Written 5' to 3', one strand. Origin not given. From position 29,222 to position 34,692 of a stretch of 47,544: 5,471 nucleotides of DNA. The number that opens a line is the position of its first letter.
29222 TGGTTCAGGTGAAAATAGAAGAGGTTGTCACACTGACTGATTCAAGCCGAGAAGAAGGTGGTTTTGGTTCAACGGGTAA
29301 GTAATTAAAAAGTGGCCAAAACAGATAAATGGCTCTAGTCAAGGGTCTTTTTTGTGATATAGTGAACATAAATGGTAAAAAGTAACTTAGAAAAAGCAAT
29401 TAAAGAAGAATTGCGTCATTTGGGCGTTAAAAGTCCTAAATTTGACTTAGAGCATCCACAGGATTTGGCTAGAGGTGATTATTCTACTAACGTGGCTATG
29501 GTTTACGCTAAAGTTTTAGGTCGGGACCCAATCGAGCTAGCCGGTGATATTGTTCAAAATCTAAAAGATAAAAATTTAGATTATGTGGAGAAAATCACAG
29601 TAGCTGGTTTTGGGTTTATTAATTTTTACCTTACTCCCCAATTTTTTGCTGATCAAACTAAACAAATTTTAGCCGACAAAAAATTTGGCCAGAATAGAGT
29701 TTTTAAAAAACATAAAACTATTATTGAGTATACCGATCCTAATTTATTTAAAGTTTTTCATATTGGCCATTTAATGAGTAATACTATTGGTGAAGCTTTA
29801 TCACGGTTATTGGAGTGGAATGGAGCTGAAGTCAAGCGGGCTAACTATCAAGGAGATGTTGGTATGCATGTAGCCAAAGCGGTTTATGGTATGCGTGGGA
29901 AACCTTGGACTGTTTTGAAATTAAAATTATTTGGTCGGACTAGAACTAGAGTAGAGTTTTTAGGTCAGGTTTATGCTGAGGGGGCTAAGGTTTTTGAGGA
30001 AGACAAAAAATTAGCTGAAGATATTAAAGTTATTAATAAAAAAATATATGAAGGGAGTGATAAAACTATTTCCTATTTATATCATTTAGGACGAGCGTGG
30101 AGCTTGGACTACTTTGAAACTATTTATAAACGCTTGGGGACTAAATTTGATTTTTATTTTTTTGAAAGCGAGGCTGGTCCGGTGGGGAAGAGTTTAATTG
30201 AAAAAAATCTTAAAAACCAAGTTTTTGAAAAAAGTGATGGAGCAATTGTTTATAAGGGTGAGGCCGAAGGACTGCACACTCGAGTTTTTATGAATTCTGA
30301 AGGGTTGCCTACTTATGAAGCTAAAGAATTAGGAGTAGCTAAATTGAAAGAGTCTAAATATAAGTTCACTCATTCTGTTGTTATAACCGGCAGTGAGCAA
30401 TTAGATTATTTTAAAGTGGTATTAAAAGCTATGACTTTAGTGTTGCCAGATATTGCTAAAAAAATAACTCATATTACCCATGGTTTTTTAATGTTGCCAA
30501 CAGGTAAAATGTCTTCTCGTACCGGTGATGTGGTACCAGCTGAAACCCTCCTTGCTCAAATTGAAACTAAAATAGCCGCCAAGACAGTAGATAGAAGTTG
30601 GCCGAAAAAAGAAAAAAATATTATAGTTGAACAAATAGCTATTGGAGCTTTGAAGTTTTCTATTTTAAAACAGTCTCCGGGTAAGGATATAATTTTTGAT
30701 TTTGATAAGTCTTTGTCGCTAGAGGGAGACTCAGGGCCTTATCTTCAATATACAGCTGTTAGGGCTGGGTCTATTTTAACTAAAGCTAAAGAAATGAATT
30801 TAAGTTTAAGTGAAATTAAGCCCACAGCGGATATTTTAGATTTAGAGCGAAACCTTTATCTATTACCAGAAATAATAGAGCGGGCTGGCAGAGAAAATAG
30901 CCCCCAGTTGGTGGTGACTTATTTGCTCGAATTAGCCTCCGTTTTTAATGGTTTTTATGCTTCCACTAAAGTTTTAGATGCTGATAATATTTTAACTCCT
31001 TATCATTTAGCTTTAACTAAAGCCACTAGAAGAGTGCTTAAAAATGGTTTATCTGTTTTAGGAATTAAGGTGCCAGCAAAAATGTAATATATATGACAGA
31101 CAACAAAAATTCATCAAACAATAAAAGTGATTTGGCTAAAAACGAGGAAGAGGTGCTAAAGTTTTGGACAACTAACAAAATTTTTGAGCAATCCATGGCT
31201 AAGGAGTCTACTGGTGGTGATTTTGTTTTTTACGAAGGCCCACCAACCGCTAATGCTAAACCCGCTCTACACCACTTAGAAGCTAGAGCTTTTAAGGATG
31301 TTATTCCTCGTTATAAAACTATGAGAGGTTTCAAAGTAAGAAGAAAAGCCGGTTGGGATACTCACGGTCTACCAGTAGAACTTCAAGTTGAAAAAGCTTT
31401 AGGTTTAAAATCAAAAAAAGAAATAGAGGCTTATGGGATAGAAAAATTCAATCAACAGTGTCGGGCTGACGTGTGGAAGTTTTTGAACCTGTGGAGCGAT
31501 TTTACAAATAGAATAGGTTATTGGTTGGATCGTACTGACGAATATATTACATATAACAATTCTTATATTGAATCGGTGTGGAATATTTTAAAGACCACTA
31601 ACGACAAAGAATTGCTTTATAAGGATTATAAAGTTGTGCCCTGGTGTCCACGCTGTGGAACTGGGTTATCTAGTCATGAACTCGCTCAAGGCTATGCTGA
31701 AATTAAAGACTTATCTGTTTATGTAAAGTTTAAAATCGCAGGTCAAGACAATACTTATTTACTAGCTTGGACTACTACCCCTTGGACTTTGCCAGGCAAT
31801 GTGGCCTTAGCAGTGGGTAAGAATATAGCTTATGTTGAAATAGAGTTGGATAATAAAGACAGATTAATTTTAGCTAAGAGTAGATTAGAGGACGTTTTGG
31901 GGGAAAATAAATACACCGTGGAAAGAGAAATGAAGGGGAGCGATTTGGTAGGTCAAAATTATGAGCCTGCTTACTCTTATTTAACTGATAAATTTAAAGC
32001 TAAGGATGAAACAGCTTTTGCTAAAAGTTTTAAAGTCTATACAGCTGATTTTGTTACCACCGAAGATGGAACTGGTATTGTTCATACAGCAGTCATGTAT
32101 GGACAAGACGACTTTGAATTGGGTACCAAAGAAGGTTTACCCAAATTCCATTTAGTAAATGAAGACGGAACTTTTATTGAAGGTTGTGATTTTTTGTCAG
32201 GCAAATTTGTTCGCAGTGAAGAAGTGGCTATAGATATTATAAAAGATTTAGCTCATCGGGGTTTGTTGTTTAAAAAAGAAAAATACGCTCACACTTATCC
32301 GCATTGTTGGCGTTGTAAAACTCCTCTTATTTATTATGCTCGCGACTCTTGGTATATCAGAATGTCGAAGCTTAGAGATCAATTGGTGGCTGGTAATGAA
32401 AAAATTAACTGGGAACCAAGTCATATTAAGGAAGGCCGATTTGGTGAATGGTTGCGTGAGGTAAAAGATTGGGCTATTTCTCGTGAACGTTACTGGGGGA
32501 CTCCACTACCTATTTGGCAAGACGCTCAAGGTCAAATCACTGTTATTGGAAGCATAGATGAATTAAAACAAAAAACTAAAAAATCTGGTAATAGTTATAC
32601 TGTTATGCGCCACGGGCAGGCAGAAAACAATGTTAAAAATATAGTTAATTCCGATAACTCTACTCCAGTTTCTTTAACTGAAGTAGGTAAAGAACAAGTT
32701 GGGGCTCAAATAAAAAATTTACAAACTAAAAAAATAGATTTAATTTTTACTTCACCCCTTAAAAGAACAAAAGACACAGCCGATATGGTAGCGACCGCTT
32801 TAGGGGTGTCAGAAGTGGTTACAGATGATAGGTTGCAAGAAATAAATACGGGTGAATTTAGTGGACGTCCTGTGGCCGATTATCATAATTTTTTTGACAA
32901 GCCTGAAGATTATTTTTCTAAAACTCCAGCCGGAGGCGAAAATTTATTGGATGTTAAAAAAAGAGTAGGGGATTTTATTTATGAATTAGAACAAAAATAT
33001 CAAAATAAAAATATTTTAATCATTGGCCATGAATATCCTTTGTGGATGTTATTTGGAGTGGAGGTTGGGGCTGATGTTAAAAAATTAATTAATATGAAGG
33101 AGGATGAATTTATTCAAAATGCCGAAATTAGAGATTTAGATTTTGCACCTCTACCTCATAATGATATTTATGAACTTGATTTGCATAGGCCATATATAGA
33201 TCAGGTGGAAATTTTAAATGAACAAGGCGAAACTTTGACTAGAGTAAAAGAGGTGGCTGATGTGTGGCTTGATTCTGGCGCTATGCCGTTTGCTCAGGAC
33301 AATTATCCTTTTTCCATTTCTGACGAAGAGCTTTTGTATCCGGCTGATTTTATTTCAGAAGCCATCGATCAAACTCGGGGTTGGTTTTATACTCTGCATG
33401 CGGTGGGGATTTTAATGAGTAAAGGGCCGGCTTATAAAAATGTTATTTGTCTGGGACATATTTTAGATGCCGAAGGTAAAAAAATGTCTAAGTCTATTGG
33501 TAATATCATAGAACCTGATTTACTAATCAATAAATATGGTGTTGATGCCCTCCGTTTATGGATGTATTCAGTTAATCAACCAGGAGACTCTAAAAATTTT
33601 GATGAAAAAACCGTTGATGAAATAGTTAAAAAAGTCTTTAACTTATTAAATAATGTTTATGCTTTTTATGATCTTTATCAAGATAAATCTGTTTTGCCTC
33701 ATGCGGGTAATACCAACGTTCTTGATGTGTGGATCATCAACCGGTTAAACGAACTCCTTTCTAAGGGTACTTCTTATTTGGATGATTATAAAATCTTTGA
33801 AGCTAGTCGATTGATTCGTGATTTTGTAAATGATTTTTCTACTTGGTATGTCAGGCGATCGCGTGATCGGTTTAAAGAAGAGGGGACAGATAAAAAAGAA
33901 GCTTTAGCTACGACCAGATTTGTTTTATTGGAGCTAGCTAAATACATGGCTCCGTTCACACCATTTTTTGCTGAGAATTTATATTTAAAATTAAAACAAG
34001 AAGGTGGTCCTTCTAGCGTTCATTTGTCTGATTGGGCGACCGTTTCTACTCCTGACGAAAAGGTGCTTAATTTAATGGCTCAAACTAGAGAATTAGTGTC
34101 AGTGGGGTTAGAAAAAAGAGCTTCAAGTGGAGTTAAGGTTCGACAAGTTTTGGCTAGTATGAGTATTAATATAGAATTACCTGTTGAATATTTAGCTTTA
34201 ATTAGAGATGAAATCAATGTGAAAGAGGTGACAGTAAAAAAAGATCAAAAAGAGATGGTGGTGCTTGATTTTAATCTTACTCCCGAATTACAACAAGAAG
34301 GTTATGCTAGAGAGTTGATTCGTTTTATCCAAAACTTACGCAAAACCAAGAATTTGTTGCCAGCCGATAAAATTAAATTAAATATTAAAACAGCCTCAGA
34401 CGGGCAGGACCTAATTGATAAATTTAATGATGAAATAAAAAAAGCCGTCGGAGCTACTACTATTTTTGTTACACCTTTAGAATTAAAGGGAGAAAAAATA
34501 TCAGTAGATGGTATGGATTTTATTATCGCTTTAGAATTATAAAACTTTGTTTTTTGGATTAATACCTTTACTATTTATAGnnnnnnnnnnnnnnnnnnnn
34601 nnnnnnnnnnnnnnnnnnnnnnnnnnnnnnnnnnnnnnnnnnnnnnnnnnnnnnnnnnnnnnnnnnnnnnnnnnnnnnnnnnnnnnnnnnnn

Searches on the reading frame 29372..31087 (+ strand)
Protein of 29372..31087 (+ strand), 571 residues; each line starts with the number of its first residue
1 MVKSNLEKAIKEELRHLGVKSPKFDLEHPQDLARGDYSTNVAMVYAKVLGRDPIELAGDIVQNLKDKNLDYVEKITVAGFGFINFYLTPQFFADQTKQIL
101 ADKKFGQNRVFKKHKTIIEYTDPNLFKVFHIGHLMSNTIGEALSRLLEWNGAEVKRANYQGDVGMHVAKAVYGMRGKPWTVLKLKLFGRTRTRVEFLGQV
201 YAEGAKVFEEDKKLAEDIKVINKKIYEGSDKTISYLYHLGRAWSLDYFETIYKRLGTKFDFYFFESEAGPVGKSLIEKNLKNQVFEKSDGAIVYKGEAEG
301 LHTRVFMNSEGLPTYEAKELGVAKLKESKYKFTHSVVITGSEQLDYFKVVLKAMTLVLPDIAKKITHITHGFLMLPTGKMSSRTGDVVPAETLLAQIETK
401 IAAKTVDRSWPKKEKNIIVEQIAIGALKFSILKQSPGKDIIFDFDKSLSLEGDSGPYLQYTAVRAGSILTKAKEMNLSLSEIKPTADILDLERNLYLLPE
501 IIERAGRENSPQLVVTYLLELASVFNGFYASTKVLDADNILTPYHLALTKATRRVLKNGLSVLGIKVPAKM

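Call 58: search_protein_families(library=pfam, proteins=[window:29372-31087:+], max_evalue=0.001)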
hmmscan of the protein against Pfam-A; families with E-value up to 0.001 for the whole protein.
window:29372-31087:+ (571 aa): 3 families
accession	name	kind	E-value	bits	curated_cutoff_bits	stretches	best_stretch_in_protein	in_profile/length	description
PF00750.26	tRNA-synt_1d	-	1.3e-33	116.8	23.3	1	97-444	3-349/349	tRNA synthetases class I (R), catalytic domain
PF05746.21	DALR_1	-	2e-25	89.6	22.3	1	458-571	1-117/117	DALR anticodon binding domain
PF03485.21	Arg_tRNA_synt_N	-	3.4e-20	72.9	21.5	1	5-87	2-85/85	Arginyl tRNA synthetase N terminal domain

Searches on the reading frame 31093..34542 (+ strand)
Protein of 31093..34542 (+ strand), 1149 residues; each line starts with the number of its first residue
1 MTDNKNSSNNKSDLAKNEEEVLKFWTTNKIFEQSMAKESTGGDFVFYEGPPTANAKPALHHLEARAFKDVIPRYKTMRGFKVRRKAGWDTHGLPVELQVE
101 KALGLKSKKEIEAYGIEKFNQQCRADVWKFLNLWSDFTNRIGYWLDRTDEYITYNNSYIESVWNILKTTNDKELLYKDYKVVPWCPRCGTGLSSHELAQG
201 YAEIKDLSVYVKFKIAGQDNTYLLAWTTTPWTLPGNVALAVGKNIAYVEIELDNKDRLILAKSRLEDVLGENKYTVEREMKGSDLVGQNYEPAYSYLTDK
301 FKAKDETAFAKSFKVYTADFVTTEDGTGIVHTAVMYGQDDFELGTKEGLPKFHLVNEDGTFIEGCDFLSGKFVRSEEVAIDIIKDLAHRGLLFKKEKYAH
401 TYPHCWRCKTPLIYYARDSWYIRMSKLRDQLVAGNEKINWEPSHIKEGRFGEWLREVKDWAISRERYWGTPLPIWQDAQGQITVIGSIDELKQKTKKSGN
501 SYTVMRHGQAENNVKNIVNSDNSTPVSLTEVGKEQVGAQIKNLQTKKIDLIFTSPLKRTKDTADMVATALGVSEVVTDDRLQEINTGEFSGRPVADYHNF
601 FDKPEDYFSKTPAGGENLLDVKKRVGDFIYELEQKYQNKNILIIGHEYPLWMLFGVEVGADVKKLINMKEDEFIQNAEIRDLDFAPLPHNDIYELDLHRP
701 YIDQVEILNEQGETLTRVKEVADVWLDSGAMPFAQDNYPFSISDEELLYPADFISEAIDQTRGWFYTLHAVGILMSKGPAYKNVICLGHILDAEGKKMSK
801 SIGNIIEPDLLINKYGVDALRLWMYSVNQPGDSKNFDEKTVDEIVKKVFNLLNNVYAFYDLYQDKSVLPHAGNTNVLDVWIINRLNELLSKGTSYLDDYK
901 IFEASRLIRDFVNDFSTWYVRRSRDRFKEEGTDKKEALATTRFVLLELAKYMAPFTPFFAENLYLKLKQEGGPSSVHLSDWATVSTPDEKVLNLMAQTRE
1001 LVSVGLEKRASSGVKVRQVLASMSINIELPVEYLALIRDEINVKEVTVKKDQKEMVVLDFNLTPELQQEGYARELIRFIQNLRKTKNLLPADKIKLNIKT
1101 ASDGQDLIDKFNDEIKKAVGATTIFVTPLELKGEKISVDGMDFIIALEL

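Call 59: search_protein_families(library=pfam, proteins=[window:31093-34542:+], max_evalue=0.001)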
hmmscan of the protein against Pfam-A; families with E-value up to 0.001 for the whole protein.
window:31093-34542:+ (1149 aa): 5 families
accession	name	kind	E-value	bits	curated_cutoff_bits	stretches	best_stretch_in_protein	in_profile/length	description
PF00133.28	tRNA-synt_1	-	9.1e-112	374.3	22.7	2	21-503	2-275/414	tRNA synthetases class I (I, L, M and V)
PF00300.27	His_Phos_1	-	3e-31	109.1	21.7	1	504-669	3-170/194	Histidine phosphatase superfamily (branch 1)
PF08264.19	Anticodon_1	-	1.5e-25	90.3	25.1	1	878-1018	1-142/148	Anticodon-binding domain of tRNA ligase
PF19302.4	DUF5915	-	3.3e-19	69.6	27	1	1040-1148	86-193/195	Domain of unknown function (DUF5915)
PF09334.17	tRNA-synt_1g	-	2.9e-18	66.3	20.1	2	766-849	296-384/391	tRNA synthetases class I (M)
